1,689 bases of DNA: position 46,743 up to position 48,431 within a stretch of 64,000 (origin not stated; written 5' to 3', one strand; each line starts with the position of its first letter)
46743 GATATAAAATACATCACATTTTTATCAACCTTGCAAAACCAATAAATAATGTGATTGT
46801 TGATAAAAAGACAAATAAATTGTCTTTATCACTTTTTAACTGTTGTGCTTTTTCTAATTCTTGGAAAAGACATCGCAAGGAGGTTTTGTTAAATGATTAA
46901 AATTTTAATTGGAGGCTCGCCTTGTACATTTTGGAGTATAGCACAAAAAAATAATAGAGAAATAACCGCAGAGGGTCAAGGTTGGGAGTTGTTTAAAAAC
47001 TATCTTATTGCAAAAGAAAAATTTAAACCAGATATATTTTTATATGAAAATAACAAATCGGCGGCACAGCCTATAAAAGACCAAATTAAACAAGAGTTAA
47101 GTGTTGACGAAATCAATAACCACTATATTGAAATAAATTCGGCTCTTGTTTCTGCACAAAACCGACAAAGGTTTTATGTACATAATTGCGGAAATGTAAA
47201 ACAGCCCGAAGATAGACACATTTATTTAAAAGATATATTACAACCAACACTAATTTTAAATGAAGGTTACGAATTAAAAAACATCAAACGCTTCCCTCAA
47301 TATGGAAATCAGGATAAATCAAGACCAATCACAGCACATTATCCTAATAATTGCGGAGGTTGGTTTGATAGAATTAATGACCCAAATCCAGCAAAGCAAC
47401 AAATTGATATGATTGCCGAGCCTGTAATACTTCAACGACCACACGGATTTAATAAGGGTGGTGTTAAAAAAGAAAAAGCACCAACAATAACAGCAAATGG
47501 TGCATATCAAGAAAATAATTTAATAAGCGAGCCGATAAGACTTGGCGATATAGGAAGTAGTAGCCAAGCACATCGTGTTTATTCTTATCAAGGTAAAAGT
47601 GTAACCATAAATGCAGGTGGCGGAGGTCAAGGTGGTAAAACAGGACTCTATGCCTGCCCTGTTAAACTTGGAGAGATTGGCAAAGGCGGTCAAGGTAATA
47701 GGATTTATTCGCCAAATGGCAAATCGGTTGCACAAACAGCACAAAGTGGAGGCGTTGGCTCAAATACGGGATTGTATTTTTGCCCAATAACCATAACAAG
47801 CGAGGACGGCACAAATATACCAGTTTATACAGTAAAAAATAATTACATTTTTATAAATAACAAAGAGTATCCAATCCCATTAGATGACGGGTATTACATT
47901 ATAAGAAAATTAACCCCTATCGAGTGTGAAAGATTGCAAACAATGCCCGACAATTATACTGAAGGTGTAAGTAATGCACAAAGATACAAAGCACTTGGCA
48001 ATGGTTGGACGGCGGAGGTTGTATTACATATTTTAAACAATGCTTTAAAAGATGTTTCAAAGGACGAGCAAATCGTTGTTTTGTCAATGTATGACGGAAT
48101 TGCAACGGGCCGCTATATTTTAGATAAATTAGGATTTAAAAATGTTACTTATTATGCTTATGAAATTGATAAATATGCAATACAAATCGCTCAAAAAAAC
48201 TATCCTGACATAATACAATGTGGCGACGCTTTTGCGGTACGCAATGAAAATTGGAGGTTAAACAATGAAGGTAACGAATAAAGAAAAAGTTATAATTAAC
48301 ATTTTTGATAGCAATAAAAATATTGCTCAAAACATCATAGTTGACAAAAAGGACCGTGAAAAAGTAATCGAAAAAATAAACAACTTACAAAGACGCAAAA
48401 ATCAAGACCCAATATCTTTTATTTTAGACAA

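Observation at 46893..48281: Circularly permuted prophage C5-cytosine methyltransferase with two tandem TRD-like repeats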

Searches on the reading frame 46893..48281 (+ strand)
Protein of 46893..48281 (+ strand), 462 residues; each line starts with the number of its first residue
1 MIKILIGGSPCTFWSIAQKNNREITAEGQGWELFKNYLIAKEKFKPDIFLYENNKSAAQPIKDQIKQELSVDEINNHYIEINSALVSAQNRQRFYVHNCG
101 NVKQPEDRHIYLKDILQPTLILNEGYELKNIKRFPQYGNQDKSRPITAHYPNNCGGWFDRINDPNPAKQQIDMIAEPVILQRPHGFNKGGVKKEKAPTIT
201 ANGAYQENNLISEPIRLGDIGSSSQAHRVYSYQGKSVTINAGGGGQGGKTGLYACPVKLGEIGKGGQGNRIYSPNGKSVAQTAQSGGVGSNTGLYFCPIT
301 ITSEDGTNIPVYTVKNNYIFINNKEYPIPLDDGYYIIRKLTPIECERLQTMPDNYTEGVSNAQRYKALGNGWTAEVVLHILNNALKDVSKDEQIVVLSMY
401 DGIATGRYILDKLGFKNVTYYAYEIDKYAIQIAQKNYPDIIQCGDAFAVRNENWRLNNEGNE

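Call 3: search_protein_families(library=pfam, proteins=[window:46893-48278:+], max_evalue=1)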
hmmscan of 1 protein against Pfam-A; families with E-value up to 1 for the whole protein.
window:46893-48278:+ (462 aa): 1 family
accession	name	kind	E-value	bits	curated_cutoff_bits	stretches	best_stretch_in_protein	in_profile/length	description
PF00145.23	DNA_methylase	-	2e-22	80.5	22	2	2-383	62-321/324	C-5 cytosine-specific DNA methylase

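Call 4: search_protein_families(library=ncbifam, proteins=[window:46893-48278:+], max_evalue=1)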
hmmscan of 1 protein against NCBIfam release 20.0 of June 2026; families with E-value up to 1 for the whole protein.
window:46893-48278:+ (462 aa): 1 family
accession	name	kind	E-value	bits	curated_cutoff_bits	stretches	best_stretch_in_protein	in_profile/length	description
TIGR00675.1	dcm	superfamily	3.1e-19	69.8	100.65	1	3-382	62-327/329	DNA (cytosine-5-)-methyltransferase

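Call 5: search_protein_families(library=phrogs, proteins=[window:46893-48278:+], max_evalue=0.01)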
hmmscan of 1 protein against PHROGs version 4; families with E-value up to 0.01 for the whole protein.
window:46893-48278:+ (462 aa): 9 families
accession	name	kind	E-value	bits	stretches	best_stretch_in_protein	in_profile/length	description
phrog_17284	-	unknown function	2.3e-68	231.1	3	269-418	96-244/245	-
phrog_116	-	other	2e-35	123.4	2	3-393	272-498/779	DNA methyltransferase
phrog_16528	-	other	4.3e-18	66.7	1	294-383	165-216/236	DNA methyltransferase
phrog_16427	-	other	4.5e-15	57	1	336-437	116-219/235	DNA methyltransferase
phrog_363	-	other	4.2e-14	53.4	2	393-454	53-112/327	DNA methyltransferase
phrog_26324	-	other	1.5e-10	42.5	1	184-380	32-199/210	DNA methyltransferase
phrog_8411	-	unknown function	3.4e-07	31.2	0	337-368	168-203/206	-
phrog_38038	-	unknown function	4.7e-06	26.7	1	314-363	281-330/430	-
phrog_13621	-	unknown function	0.00058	20.7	1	337-375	54-99/121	-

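Call 6: search_solved_structures(query=window:46893-48278:+, max_evalue=1, show_alignments=3)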
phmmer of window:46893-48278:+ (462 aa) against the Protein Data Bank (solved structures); distinct sequences matched with E-value up to 1: 48.
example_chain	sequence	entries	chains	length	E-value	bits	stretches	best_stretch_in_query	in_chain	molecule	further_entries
2i9k_A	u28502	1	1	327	2.6e-12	49.6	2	256-296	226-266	Modification methylase HhaI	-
10mh_A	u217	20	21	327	1.4e-11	47.1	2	256-296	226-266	PROTEIN (CYTOSINE-SPECIFIC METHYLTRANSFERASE HHAI) | HaeIII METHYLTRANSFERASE | Modification methylase HhaI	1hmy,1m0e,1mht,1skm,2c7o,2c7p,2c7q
2z6q_A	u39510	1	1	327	2.6e-11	46.3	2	257-296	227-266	Modification methylase HhaI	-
2uz4_A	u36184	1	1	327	2.8e-11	46.2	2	257-296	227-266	MODIFICATION METHYLASE HHAI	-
2uyc_A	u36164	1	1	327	3e-11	46.1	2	257-296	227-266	MODIFICATION METHYLASE HHAI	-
1fjx_A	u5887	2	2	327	3.1e-11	46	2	256-296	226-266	HHAI DNA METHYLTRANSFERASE | MODIFICATION METHYLASE HHAI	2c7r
2zcj_A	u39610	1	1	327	3.2e-11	45.9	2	256-296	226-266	Modification methylase HhaI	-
2z6u_A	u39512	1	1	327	6.1e-11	45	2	256-296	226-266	Modification methylase HhaI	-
1svu_A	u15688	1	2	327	7.1e-11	44.8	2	256-296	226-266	Modification methylase HhaI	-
2uyh_A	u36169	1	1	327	1.4e-10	43.9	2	256-296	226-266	MODIFICATION METHYLASE HHAI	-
2z6a_A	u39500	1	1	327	1.8e-10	43.5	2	257-296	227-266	Modification methylase HhaI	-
8tci_A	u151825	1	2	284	3.6e-09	39.2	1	390-436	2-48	DNA (cytosine-5)-methyltransferase 3C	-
8te1_A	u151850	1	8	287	7.7e-09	38.1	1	390-450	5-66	DNA (cytosine-5)-methyltransferase 3A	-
8tdr_A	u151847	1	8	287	1.3e-08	37.4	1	390-450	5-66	DNA (cytosine-5)-methyltransferase 3A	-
2qrv_A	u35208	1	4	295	1.3e-08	37.4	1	390-450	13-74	DNA (cytosine-5)-methyltransferase 3A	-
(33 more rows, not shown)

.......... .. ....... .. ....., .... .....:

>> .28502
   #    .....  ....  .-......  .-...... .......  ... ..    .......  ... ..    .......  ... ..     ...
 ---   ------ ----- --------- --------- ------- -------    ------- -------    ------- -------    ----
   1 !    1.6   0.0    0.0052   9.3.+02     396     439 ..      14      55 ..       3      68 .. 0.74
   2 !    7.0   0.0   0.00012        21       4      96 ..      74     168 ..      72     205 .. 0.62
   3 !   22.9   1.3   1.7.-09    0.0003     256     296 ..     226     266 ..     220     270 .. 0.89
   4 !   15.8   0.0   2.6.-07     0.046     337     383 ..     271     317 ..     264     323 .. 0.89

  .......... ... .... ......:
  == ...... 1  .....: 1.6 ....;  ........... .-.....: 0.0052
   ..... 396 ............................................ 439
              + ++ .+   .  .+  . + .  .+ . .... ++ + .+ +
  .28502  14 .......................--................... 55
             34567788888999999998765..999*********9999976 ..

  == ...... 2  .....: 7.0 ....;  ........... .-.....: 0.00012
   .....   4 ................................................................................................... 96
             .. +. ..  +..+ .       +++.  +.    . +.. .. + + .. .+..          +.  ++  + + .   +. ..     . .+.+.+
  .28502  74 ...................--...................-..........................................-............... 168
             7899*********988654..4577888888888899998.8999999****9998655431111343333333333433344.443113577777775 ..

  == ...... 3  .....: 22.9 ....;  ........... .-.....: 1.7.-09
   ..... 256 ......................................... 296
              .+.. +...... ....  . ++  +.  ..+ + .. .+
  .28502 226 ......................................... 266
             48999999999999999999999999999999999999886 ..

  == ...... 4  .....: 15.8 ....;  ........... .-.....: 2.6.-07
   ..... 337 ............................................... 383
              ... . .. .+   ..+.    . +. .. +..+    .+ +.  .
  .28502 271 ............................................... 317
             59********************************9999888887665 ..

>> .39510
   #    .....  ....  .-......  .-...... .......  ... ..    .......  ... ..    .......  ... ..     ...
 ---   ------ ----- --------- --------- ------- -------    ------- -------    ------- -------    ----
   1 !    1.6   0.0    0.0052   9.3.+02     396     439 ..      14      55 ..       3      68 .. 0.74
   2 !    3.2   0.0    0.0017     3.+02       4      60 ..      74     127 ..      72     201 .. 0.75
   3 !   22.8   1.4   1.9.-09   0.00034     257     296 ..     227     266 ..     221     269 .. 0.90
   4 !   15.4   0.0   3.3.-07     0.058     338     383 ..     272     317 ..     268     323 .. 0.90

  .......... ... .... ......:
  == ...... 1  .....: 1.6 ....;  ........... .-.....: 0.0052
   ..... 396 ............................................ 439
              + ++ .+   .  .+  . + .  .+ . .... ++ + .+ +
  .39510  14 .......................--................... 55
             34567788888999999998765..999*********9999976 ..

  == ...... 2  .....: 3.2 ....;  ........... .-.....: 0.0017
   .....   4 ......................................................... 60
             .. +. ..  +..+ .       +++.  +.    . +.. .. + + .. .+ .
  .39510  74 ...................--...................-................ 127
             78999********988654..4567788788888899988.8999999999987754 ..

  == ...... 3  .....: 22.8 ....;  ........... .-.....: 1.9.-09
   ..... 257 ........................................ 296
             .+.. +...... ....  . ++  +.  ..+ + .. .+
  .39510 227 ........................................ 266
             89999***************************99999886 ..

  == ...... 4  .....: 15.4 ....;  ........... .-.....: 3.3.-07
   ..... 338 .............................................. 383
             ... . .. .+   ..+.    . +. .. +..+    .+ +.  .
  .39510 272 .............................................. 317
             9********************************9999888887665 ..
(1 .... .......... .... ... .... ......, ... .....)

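Call 7: find_homologous_proteins(query=window:46893-48278:+, max_evalue=0.001)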
Query window:46893-48278:+ (462 aa): 8000 proteins with E <= 0.001 among 8000 candidates; the best 120 are listed.
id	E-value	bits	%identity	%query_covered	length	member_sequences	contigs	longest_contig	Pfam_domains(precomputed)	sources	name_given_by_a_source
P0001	0.0e+0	1064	99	100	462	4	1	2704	PF00145.24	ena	-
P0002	8.4e-275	930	86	100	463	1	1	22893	PF00145.24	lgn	-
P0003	2.7e-243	826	69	99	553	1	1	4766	PF00145.24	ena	-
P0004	4.5e-239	812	77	100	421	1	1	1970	PF00145.24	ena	-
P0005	3.8e-208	710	71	100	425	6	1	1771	PF00145.24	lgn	-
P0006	5.6e-202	690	69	99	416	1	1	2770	PF00145.24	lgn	-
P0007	5.2e-195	667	68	100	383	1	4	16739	PF00145.24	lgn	-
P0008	1.1e-190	653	52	98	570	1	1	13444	PF00145.24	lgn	-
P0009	3.1e-184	631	59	99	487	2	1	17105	PF00145.24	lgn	-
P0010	2.2e-171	589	56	99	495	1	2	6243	PF00145.24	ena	-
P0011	2.7e-166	572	61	99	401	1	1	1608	PF00145.24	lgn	-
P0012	2.9e-166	572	57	99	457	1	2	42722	PF00145.24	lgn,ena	-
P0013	4.2e-165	568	57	99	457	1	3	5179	PF00145.24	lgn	-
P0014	3.6e-164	565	54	99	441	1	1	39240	PF00145.24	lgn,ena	-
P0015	4.9e-164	565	54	99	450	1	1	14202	PF00145.24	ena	-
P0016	1.0e-163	564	48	99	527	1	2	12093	PF00145.24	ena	-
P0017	1.8e-163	563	61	99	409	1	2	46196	PF00145.24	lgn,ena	-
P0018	3.7e-163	562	55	99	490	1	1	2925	PF00145.24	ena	-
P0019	4.9e-163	561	54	99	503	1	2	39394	PF00145.24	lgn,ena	-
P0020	6.3e-163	561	60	99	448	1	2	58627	PF00145.24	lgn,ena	-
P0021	4.7e-162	558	61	100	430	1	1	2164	PF00145.24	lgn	-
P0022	1.3e-161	557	60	100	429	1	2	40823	PF00145.24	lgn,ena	-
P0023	1.8e-161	556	56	99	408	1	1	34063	PF00145.24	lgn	-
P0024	3.5e-161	555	60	100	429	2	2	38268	PF00145.24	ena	-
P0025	8.9e-161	554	60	99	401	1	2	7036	PF00145.24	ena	-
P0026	1.5e-160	553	55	98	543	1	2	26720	PF00145.24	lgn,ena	-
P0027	3.1e-160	552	60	100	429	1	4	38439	PF00145.24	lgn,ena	-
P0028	1.5e-158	547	56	99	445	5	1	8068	PF00145.24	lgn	-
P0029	9.9e-158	544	49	98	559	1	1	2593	PF00145.24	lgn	-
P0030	1.7e-157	543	47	95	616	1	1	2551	PF00145.24,PF14890.12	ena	-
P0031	3.5e-156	539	48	99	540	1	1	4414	PF00145.24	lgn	-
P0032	5.3e-155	535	57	98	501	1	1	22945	PF00145.24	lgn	-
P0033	8.7e-155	534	53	99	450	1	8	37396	PF00145.24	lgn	-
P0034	5.4e-154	532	51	67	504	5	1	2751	PF00145.24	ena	-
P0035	1.6e-153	530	58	99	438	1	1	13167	PF00145.24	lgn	-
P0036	5.7e-153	528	-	-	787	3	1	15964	PF00145.24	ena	-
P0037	8.6e-153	528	53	99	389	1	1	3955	PF00145.24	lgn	-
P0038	1.2e-152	527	53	99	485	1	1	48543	PF00145.24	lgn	-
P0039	6.0e-152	525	50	98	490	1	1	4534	PF00145.24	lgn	-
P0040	7.1e-152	525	52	99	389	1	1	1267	PF00145.24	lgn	-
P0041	7.5e-152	525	58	99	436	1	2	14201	PF00145.24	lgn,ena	-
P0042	2.6e-151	523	57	99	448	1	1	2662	PF00145.24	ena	-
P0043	5.4e-151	522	49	99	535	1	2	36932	PF00145.24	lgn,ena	-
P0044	7.3e-151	521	57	99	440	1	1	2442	PF00145.24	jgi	jgi:DNA (cytosine-5)-methyltransferase 3A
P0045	1.4e-150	520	56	98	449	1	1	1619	PF00145.24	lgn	-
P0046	1.6e-150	520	50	99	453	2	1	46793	PF00145.24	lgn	-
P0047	2.5e-150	520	55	98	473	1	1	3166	PF00145.24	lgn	-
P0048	2.6e-150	519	54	98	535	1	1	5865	PF00145.24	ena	-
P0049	2.7e-150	519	58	99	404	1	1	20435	PF00145.24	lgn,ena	-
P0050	2.9e-150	519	55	99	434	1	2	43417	PF00145.24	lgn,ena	-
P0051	9.6e-150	518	57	99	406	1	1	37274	PF00145.24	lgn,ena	-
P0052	1.2e-149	517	55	99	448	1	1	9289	PF00145.24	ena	-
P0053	2.2e-149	516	57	98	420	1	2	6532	PF00145.24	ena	-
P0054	2.3e-149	516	52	99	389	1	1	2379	PF00145.24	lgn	-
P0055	5.2e-149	515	55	99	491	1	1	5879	PF00145.24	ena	-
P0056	7.3e-149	515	54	99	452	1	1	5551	PF00145.24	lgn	-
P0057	8.9e-149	514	57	99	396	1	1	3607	PF00145.24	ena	-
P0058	9.9e-149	514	53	99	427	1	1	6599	PF00145.24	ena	-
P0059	1.5e-148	514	54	98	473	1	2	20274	PF00145.24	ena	-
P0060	1.9e-148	513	56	98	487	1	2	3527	PF00145.24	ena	-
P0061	3.3e-148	513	56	100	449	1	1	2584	PF00145.24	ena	-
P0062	3.4e-148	512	51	99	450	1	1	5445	PF00145.24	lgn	-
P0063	4.1e-148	512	51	99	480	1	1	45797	PF00145.24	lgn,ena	-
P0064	4.5e-148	512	57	99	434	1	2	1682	PF00145.24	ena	-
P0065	7.4e-148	511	56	99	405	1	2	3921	PF00145.24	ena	-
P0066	7.8e-148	511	57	99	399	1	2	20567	PF00145.24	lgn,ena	-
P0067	1.0e-147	511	54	99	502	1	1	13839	PF00145.24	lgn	-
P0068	1.1e-147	511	50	70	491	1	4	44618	PF00145.24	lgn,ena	-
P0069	1.2e-147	511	57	99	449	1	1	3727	PF00145.24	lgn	-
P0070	1.4e-147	510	55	99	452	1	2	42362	PF00145.24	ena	-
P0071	1.8e-147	510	54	99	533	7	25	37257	PF00145.24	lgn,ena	-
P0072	3.1e-147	509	57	99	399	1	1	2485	PF00145.24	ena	-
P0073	3.5e-147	509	53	99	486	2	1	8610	PF00145.24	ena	-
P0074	4.9e-147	509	57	99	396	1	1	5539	PF00145.24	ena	-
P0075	5.1e-147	509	54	98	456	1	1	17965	PF00145.24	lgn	-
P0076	9.0e-147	508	56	99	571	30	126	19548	PF00145.24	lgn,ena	-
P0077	1.4e-146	507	57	98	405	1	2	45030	PF00145.24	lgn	-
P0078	1.5e-146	507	57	99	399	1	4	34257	PF00145.24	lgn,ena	-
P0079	1.6e-146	507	55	99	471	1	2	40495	PF00145.24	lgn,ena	-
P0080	2.2e-146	506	52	99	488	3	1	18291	PF00145.24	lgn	-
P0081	2.9e-146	506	55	99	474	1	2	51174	PF00145.24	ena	-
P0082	3.0e-146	506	54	99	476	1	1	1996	PF00145.24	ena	-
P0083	3.6e-146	506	56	99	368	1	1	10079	PF00145.24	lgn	-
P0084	3.8e-146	506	47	98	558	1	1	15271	PF00145.24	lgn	-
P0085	4.2e-146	506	56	98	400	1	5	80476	PF00145.24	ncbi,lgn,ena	-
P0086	5.1e-146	505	57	98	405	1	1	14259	PF00145.24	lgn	-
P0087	5.2e-146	505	57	99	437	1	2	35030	PF00145.24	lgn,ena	-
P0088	5.4e-146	505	55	99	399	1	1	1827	PF00145.24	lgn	-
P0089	5.8e-146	505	-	-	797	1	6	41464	PF00145.24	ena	-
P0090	5.9e-146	505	53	58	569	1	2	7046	PF00145.24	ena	-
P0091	6.4e-146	505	56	99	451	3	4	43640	PF00145.24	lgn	-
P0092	7.1e-146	505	51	99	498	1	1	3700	PF00145.24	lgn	-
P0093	8.1e-146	505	52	98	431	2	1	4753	PF00145.24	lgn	-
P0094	9.1e-146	504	56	99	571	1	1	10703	PF00145.24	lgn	-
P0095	9.2e-146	504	48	98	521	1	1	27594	PF00145.24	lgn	-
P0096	1.2e-145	504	57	99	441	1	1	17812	PF00145.24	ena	-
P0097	1.4e-145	504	48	99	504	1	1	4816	PF00145.24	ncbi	-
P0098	1.6e-145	504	55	97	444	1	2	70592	PF00145.24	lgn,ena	-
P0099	1.6e-145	504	55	98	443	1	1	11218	PF00145.24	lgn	-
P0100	2.0e-145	503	47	99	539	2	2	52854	PF00145.24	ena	-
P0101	2.1e-145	503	54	99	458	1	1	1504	PF00145.24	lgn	-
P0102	2.7e-145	503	-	-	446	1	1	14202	PF00145.24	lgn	-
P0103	2.7e-145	503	50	98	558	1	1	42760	PF00145.24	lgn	-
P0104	3.1e-145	503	51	99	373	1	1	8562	PF00145.24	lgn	-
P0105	3.7e-145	502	56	99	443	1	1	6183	PF00145.24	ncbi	-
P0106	4.2e-145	502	54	99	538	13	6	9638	PF00145.24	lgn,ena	-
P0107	4.7e-145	502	52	99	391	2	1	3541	PF00145.24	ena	-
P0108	5.2e-145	502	45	98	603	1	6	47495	PF00145.24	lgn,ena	-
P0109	6.9e-145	502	55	99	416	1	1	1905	PF00145.24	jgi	jgi:DNA (cytosine-5)-methyltransferase 3A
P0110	7.6e-145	501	53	99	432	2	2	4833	PF00145.24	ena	-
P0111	7.8e-145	501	48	98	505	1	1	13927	PF00145.24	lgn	-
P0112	8.2e-145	501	50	99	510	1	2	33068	PF00145.24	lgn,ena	-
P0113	8.6e-145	501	53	99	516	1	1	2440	PF00145.24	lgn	-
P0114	1.0e-144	501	50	99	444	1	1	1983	PF00145.24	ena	-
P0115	1.1e-144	501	51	99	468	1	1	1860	PF00145.24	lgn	-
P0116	1.1e-144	501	52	99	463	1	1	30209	PF00145.24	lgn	-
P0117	1.3e-144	501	58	44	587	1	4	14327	PF00145.24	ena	-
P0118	1.8e-144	500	55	99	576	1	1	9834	PF00145.24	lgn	-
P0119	1.8e-144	500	54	99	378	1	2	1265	PF00145.24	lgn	-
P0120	2.3e-144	500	55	99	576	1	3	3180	PF00145.24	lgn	-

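Call 8: search_dna_similar(query=window:46893-48278:+, collection=phages, mode=protein, max_rows=30)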
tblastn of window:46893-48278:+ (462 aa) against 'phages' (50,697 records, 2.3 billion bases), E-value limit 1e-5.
Records with a match: 237; places in all: 248; records where one place covers at least 80% of the query: 11.
Best place of each record, by identity: 60-80% 6; <60% 231.
By first word of the organism name: Escherichia 48; Bacteroides 40; Vibrio 35; Mycobacterium 19; Phocaeicola 10; Klebsiella 9; Cellulophaga 8; Flavobacterium 6; Bacteriophage 5; Proteus 4; and 28 more.
By host as written in the record: - 19; Mycobacterium smegmatis mc2 155 13; Escherichia coli 12; Escherichia coli K-12 MG1655 8; Bacteroides thetaiotaomicron DA638 7; Bacteroides thetaiotaomicron VPI-5482 7; Vibrio breoganii 6; Vibrio cholerae 5; and 101 more.
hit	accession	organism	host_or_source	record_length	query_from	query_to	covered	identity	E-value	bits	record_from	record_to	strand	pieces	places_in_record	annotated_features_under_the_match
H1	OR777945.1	Phage nd4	-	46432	1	456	99%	50.4%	1e-134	434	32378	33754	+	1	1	hypothetical protein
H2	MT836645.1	Bacteriophage sp.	human fecal samples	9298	1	456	99%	50.2%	5e-135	434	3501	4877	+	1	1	record has no annotation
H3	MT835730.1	Bacteriophage sp.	human fecal samples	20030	4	447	95%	36.3%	2e-45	231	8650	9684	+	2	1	record has no annotation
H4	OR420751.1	Pelagibacter phage HTVC309P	Candidatus Pelagibacter sp.FZCC0233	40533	2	449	94%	31.8%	7e-28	185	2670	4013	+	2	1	DNA methylase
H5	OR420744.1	Pelagibacter phage HTVC134P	Candidatus Pelagibacter sp. HTCC7211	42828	2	449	94%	31.3%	3e-25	176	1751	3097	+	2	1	DNA methylase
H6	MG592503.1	Vibrio phage 1.132.O._10N.222.49.F8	Vibrio breoganii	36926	2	450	95%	30.5%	4e-23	167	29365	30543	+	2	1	C-5 cytosine-specific DNA methylase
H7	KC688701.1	Croceibacter phage P2559Y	Croceibacter atlanticus HTCC2559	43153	2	444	93%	31.0%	7e-20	153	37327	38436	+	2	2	DNA methyltransferase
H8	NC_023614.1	Croceibacter phage P2559Y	Croceibacter atlanticus HTCC2559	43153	2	444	93%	31.0%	7e-20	153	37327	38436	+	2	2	DNA methyltransferase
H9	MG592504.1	Vibrio phage 1.133.O._10N.222.51.E4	Vibrio breoganii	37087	2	450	95%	30.2%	2e-22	167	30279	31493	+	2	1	C-5 cytosine-specific DNA methylase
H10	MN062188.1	Proteus phage Saba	Proteus mirabilis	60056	2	445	94%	30.6%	4e-21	157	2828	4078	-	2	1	DNA (cytosine-5)-methyltransferase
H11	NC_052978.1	Proteus phage Saba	Proteus mirabilis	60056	2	445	94%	30.6%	4e-21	157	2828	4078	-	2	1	DNA methyltransferase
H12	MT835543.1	Bacteriophage sp.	human fecal samples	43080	2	456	53%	53.5%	1e-31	265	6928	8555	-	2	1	record has no annotation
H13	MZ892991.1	Roseobacter phage CRP-603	Rhodobacteraceae bacterium FZCC0012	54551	2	449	72%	39.0%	2e-16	229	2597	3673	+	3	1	DNA (cytosine-5)-methyltransferase | hypothetical protein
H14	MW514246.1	Roseobacter phage CRP-9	Rhodobacteraceae bacterium FZCC0023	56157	2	453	71%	39.0%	5e-14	220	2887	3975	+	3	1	DNA (cytosine-5)-methyltransferase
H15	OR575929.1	phage csAssE-Sib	human gut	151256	2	446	69%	36.8%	2e-10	188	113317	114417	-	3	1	DNA (cytosine-5)-methyltransferase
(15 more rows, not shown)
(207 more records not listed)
